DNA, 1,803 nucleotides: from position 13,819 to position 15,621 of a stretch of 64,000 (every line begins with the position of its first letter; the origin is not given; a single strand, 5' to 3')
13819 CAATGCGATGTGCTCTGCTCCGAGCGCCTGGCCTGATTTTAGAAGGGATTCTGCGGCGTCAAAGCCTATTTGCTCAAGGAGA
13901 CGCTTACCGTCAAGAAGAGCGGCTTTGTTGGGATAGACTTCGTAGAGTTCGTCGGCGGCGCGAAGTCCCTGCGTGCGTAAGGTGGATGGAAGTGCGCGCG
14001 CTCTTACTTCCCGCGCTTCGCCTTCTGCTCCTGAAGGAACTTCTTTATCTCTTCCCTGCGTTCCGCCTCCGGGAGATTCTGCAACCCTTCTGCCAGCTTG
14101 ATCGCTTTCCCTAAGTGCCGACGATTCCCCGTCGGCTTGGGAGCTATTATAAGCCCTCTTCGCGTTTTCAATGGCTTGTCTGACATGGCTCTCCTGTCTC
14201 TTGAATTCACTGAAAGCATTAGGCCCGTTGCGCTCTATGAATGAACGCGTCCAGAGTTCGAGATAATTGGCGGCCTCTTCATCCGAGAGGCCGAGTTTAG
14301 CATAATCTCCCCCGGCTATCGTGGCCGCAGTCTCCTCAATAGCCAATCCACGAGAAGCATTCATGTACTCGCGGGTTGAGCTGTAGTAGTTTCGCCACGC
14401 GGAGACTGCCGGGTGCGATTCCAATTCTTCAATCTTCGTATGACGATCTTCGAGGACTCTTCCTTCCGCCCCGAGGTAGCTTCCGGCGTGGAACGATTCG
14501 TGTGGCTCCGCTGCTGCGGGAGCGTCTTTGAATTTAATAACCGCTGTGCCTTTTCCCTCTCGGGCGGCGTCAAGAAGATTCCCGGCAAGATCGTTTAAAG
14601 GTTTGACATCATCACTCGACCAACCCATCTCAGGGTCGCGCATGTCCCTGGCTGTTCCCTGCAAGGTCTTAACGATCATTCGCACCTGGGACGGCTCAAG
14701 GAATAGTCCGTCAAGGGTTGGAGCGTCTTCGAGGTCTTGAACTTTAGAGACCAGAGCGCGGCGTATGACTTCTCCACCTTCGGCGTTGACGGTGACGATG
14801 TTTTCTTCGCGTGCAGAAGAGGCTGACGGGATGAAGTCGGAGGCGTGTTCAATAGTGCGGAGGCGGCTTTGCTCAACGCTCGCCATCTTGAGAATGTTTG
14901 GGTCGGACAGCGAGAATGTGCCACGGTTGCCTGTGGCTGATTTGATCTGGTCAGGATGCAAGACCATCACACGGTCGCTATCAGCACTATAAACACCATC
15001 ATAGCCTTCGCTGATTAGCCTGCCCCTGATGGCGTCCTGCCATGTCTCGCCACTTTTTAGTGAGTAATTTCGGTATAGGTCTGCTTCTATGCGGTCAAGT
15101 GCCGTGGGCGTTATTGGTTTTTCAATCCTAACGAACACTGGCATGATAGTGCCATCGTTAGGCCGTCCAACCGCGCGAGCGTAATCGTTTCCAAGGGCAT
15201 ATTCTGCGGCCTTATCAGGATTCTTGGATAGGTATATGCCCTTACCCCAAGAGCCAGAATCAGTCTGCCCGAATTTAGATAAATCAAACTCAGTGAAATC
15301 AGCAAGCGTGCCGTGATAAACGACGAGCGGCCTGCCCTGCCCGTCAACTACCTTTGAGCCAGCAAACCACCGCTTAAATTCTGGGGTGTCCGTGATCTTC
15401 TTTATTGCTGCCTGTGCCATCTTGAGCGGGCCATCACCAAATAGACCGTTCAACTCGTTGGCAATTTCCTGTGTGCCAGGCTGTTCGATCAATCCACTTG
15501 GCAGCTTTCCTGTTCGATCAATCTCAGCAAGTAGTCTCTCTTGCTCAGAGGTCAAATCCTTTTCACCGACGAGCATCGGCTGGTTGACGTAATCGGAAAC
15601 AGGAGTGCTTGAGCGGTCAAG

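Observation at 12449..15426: Four (P/I/L)LKMA motifs, each encoded by the same 11-mer, bracket both ART-like modules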

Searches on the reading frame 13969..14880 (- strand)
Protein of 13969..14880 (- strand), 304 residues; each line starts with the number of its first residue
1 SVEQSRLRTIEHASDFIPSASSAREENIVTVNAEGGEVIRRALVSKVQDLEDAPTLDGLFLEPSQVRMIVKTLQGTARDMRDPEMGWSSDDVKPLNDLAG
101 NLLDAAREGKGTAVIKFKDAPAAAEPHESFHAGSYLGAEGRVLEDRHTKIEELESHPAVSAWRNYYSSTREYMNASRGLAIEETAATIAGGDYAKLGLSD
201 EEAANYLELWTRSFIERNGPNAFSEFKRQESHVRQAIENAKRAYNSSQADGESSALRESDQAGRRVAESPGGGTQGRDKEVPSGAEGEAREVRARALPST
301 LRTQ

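Call 57: predict_structure(protein=window:13969-14880:-)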
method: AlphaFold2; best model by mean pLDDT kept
length: 304 residues; sequences in the alignment: 1
mean_pLDDT: 50.8   pTM: 0.34
mean pLDDT of the five models: 50.8, 50.7, 46.7, 44.6, 44.4
residues with pLDDT >= 90: 0; 70-90: 38; 50-70: 113; < 50: 153
segments of 3 or more residues with pLDDT < 50: 1-25, 47-54, 119-182, 194-197, 213-230, 254-256, 269-272, 274-279, 296-304
pLDDT, mean of each block of 10 residues (from residue 1): 35 38 51 61 52 57 74 74 69 73 74 61 32 28 31 39 36 37 50 50 57 47 44 54 54 53 56 47 50 47 40
secondary structure, 60 per line:
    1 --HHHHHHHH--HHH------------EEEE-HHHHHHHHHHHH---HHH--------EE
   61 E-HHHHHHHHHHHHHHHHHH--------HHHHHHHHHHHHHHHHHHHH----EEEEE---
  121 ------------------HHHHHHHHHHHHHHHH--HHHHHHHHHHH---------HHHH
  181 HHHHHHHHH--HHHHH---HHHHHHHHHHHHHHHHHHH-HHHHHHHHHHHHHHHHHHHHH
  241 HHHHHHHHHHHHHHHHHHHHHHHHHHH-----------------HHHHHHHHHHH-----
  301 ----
elements in order: H3-10 E28-31 H33-44 E59-61 H63-80 H89-108 E113-117 H139-154 H157-167 H177-189 H192-196 H200-218 H220-267 H285-295

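Call 85: search_solved_structures(query=A5, max_evalue=10, show_alignments=3)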
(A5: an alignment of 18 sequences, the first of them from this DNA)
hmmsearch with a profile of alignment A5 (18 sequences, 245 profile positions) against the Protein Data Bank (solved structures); distinct sequences matched with E-value up to 10: 55.
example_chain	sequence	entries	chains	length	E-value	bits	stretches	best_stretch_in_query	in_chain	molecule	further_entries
4v4v_AG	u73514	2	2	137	0.021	17.6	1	76-122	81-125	30S ribosomal subunit protein S7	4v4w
7otc_g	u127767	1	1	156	0.029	17.2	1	76-122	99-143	30S ribosomal protein S7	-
6y69_g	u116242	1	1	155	0.031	17.1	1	76-122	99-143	30S ribosomal protein S7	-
7nbu_G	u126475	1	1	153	0.031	17.1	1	76-122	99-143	30S ribosomal protein S7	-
3jbu_G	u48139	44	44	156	0.032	17.1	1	76-122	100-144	30S ribosomal protein S7 | Small ribosomal subunit protein uS7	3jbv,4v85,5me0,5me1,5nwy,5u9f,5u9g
6q9a_l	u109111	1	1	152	0.032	17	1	76-122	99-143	30S ribosomal protein S7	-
6h4n_g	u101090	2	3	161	0.032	17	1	76-122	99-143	30S ribosomal protein S7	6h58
4a2i_G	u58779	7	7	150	0.032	17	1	76-122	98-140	30S RIBOSOMAL PROTEIN S7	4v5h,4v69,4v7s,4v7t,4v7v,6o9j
23wi_g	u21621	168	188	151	0.033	17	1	76-122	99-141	Small ribosomal subunit protein uS7 | 30S RIBOSOMAL PROTEIN S7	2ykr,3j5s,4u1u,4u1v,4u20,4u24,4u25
4v6y_AG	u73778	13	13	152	0.033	17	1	76-122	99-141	30S ribosomal protein S7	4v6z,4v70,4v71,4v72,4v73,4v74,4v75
7qgh_6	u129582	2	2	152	0.034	17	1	76-122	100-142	30S ribosomal protein S7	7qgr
10fz_G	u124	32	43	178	0.035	16.9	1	76-122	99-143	Small ribosomal subunit protein uS7 | 30S ribosomal protein S7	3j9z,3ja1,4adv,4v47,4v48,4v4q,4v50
11bq_G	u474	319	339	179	0.036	16.9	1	76-122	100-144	Small ribosomal subunit protein uS7 | 30S ribosomal protein S7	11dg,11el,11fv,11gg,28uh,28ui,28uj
7qg8_6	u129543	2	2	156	0.037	16.9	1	76-122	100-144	30S ribosomal protein S7 | Ribosomal protein S7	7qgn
9h90_G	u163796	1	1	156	0.09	15.6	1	86-122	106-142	Small ribosomal subunit protein uS7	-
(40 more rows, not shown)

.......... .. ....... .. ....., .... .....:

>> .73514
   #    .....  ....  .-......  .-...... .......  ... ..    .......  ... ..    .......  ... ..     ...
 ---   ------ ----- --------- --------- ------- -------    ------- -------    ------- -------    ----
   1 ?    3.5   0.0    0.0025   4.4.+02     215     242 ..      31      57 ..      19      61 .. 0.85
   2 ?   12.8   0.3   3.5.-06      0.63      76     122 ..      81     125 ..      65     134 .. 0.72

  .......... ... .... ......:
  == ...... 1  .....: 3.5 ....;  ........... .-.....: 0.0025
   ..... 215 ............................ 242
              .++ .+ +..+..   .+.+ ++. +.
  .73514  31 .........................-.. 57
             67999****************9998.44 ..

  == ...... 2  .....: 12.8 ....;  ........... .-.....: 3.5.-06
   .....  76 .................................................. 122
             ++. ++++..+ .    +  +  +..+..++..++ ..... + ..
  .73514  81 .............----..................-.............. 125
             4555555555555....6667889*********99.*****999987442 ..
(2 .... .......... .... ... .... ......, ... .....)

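Call 86: search_protein_families(library=pfam, alignment_id=A5, max_evalue=1)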
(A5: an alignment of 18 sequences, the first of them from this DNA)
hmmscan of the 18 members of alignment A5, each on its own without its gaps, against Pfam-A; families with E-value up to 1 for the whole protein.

A. member 1, seq(250 aa): 0 families

B. families by the number of members that match (of 18 scanned): 21 families
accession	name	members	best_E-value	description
PF07283.16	TrbH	1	0.0076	Conjugal transfer protein TrbH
PF07729.17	FCD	1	0.034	FCD domain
PF23768.1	DUF7167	1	0.043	Domain of unknown function (DUF7167)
PF16828.10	GAGBD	1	0.059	GAG-binding domain on surface antigen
PF04552.19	Sigma54_DBD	1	0.062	Sigma-54, DNA binding domain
PF15590.11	Imm27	1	0.065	Immunity protein 27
PF18932.5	DUF5681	1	0.082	Family of unknown function (DUF5681)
PF13847.12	Methyltransf_31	1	0.084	Methyltransferase domain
PF14147.11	Spore_YhaL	1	0.096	Sporulation protein YhaL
PF21128.4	MCM4_WHD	1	0.11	MCM4, winged helix domain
PF00485.24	PRK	1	0.12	Phosphoribulokinase / Uridine kinase family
PF06998.16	DUF1307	1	0.14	Protein of unknown function (DUF1307)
PF00435.27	Spectrin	1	0.14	Spectrin repeat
PF21777.3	SDR-like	1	0.14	Short chain dehydrogenase-like protein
PF02775.26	TPP_enzyme_C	1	0.17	Thiamine pyrophosphate enzyme, C-terminal TPP binding domain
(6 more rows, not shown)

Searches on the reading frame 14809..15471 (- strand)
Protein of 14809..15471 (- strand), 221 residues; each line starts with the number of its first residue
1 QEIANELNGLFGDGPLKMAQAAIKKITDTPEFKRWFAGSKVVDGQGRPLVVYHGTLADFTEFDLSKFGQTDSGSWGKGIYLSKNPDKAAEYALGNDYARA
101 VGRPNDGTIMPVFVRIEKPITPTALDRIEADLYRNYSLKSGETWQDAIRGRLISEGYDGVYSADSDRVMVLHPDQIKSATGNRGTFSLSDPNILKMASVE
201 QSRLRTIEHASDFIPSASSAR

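Call 80: predict_structure(alignment_id=A4)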
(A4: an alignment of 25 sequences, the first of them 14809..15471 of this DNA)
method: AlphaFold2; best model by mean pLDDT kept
length: 221 residues; sequences in the alignment: 25
mean_pLDDT: 78.6   pTM: 0.73
mean pLDDT of the five models: 78.6, 77.3, 74.4, 69.7, 68.8
residues with pLDDT >= 90: 101; 70-90: 45; 50-70: 47; < 50: 28
segments of 3 or more residues with pLDDT < 50: 1-9, 196-210
pLDDT, mean of each block of 10 residues (from residue 1): 43 64 87 94 95 86 77 85 90 67 72 96 96 97 94 97 93 90 61 53 44 51 46
secondary structure, 60 per line:
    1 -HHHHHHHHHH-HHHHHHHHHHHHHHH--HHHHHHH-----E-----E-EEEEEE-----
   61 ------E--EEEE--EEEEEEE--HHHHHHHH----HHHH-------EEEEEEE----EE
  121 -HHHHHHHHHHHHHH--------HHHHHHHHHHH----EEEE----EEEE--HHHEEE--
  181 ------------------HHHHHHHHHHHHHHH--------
elements in order: H2-11 H13-27 H30-36 E50-55 E70-73 E76-82 H85-92 H97-100 E108-114 H122-135 H144-154 E159-162 E167-170 E176-178 H199-213

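Call 89: fold_search(model_id=the predicted structure, library=pdb)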
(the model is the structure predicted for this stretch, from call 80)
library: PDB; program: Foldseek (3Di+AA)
matches with E <= 10: 326; with E <= 0.001: 1
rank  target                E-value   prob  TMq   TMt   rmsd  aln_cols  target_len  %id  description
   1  9k3a_B                7.1e-05  1.00  0.38  0.09  18.8       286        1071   15  Cyanophage A4 pre-ejectosome with C1 symmetry (released 2025-04-09)
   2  4tjw_D                5.5e-03  1.00  0.37  0.42   6.7       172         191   13  Crystal Structure of human Tankyrase 2 in complex with PJ-34. (released 2014-10-15)
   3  4pnq_A                7.0e-03  0.98  0.34  0.37   7.6       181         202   13  Crystal Structure of human Tankyrase 2 in complex with 5AIQ. (released 2014-10-15)
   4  4pns_A                7.8e-03  0.99  0.35  0.39   7.5       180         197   13  Crystal Structure of human Tankyrase 2 in complex with INH2BP. (released 2014-10-15)
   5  3mhj_B                8.8e-03  0.99  0.36  0.38   7.7       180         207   13  Human tankyrase 2 - catalytic PARP domain in complex with 1-methyl-3-(trifluoromethyl)-5h-benzo[c][1,8]naphtyridine-6- (released 2010-05-05)
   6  6tg4_BBB              9.4e-03  0.99  0.36  0.40   7.2       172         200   13  Tankyrase 2 in complex with an inhibitor (OM-1700) (released 2020-07-08)
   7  4pml_A                1.1e-02  0.97  0.34  0.38   7.4       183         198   12  Crystal Structure of human Tankyrase 2 in complex with 3-amino-benzamide. (released 2014-10-15)
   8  4pnq_B                1.2e-02  0.98  0.36  0.39   7.6       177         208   14  Crystal Structure of human Tankyrase 2 in complex with 5AIQ. (released 2014-10-15)
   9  4pnn_D                1.3e-02  0.98  0.36  0.40   7.2       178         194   13  Crystal Structure of human Tankyrase 2 in complex with 4HQN. (released 2014-10-15)
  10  4tk0_B                1.4e-02  0.96  0.35  0.37   7.6       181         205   13  Crystal Structure of human Tankyrase 2 in complex with DPQ. (released 2014-11-05)
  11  2rf5                  1.4e-02  0.96  0.33  0.35   7.7       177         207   12  Crystal structure of human tankyrase 1- catalytic PARP domain (released 2007-10-09)
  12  4pnt_D                1.5e-02  0.99  0.39  0.44   6.9       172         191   13  Crystal Structure of human Tankyrase 2 in complex with 1,5-IQD. (released 2014-10-15)
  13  4pns_D                1.5e-02  0.99  0.38  0.43   6.8       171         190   13  Crystal Structure of human Tankyrase 2 in complex with INH2BP. (released 2014-10-15)
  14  5ebt_D                1.5e-02  0.95  0.34  0.36   7.4       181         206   12  Tankyrase 1 with Phthalazinone 2 (released 2016-03-02)
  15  4tjy_B                1.7e-02  0.97  0.37  0.39   7.6       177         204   13  Crystal Structure of human Tankyrase 2 in complex with ABT-888. (released 2014-10-15)
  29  3p0n_A                3.7e-02  0.91  0.34  0.36   8.3       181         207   13  Human Tankyrase 2 - Catalytic PARP domain in complex with an inhibitor (released 2010-10-20)
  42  7kkq_D                5.6e-02  0.89  0.35  0.38   7.7       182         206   13  Structure of the catalytic domain of tankyrase 1 in complex with veliparib (released 2021-01-06)
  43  5owt_A                5.9e-02  0.92  0.36  0.39   7.0       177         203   12  Crystal structure of TNKS2 in complex with (5S)-5-methyl-5-[4-(4-oxo-3,4-dihydroquinazolin-2-yl)phenyl]imidazolidine-2 (released 2018-05-02)
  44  7kko_B                5.9e-02  0.84  0.33  0.34   7.9       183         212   12  Structure of the catalytic domain of tankyrase 1 in complex with olaparib (released 2021-01-06)
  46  7kkm_D                6.3e-02  0.84  0.32  0.36   8.1       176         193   11  Structure of the catalytic domain of tankyrase 1 (released 2021-01-06)
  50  7kkm_C                7.1e-02  0.90  0.36  0.39   7.7       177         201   12  Structure of the catalytic domain of tankyrase 1 (released 2021-01-06)
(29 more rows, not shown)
